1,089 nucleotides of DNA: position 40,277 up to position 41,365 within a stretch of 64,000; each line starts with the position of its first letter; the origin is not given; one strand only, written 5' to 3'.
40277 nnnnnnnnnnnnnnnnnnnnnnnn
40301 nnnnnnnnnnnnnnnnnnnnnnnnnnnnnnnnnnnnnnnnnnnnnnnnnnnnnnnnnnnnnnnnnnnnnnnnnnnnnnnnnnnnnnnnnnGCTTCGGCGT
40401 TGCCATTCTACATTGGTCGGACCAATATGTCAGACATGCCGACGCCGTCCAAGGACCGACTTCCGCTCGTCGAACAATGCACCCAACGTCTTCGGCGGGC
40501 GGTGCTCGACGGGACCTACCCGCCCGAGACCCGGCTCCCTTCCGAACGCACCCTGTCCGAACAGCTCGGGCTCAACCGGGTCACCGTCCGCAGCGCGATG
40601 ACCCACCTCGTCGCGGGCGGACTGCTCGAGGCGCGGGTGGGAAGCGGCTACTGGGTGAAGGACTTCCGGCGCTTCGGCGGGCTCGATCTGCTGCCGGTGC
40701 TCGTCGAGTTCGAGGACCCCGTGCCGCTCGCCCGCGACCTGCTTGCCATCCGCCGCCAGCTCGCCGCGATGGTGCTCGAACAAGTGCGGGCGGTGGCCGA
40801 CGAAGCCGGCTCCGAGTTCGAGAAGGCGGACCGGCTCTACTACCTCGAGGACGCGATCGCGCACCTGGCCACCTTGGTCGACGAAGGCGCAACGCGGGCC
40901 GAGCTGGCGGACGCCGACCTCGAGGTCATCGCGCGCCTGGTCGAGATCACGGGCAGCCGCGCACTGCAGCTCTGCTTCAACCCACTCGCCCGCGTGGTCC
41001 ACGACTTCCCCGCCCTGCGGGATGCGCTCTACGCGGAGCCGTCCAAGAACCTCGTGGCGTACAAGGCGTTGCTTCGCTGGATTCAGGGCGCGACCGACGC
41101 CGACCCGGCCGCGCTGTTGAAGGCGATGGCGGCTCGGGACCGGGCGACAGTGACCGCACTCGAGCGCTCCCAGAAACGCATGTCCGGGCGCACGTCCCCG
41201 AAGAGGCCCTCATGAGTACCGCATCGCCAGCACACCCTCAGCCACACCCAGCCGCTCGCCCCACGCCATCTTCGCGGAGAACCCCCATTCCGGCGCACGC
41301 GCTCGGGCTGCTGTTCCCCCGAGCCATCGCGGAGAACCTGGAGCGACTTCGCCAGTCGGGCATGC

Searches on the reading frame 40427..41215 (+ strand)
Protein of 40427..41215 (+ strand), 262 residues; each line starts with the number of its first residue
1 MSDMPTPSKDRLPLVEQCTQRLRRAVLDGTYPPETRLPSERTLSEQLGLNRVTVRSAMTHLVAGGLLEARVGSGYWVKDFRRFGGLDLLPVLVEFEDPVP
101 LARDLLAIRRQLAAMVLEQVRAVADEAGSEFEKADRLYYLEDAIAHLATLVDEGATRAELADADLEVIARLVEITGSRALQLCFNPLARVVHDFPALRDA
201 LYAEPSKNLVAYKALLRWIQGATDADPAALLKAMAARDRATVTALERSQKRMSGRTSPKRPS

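Call 63: search_protein_families(library=pfam, proteins=[window:40427-41215:+], max_evalue=0.01)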
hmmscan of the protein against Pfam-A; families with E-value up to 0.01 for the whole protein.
window:40427-41215:+ (262 aa): 3 families
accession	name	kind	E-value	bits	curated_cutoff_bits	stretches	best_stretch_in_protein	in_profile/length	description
PF00392.27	GntR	-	1e-15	57.6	27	1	15-76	2-63/64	Bacterial regulatory proteins, gntR family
PF13545.12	HTH_Crp_2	-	0.0037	17.6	27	0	36-81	20-65/70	Crp-like helix-turn-helix domain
PF25591.1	LRV_2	-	0.0094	16.4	27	1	187-233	17-59/61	Leucine Rich Repeat Variant domain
